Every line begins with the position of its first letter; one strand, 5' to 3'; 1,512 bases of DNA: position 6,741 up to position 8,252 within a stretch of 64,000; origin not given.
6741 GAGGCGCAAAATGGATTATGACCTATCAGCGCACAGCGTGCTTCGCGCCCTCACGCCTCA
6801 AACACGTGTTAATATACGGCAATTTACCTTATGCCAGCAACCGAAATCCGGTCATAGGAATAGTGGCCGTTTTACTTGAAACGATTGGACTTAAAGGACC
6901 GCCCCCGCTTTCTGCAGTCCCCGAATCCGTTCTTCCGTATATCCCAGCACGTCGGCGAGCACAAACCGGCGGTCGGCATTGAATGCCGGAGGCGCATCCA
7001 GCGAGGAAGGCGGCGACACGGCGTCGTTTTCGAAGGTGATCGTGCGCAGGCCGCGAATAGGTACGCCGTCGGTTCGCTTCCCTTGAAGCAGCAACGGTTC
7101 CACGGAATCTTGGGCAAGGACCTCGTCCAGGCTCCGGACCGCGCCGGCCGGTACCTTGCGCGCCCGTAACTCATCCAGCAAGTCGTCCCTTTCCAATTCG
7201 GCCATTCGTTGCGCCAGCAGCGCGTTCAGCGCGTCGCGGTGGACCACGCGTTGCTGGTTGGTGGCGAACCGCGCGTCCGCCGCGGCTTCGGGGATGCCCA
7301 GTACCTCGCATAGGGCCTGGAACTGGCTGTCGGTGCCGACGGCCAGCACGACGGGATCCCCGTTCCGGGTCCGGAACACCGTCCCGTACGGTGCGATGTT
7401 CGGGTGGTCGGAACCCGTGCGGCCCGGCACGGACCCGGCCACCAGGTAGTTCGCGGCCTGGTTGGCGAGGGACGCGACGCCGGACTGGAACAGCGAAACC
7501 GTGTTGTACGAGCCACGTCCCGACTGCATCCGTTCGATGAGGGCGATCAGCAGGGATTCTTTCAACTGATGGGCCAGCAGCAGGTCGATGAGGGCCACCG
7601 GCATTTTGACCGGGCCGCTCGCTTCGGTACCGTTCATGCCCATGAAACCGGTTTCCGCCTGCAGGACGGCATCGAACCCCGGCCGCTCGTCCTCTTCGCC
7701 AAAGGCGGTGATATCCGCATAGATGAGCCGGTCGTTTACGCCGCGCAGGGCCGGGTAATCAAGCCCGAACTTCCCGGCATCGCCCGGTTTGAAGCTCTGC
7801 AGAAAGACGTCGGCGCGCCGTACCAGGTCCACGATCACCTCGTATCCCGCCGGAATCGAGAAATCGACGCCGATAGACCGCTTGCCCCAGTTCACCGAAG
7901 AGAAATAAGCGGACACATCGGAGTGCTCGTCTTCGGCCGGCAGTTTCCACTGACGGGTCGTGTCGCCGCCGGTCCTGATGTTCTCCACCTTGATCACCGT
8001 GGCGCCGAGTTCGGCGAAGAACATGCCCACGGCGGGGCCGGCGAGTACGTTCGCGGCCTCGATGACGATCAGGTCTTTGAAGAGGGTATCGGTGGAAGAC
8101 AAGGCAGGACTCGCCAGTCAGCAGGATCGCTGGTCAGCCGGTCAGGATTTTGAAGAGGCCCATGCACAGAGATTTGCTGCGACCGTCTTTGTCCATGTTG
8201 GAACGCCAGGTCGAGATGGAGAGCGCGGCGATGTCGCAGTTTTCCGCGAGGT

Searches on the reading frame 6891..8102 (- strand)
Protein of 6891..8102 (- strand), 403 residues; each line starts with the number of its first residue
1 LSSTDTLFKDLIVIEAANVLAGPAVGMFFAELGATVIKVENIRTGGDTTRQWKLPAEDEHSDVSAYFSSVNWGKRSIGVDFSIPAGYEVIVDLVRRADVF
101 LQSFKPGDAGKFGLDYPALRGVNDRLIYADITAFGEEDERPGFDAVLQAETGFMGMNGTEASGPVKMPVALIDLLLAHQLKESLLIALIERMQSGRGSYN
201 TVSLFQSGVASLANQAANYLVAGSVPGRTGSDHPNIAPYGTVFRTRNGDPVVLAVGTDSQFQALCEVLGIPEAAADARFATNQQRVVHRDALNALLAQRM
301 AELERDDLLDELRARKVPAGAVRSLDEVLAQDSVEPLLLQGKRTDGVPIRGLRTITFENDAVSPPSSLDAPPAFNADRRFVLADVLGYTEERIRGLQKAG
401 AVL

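Call 49: search_protein_families(library=pfam, proteins=[window:6891-8102:-], max_evalue=0.001)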
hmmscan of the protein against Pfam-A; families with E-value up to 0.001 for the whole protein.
window:6891-8102:- (403 aa): 1 family
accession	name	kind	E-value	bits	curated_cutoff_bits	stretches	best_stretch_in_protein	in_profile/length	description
PF02515.22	CoA_transf_3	-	1e-89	301.7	23.3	1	9-335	2-324/366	CoA-transferase family III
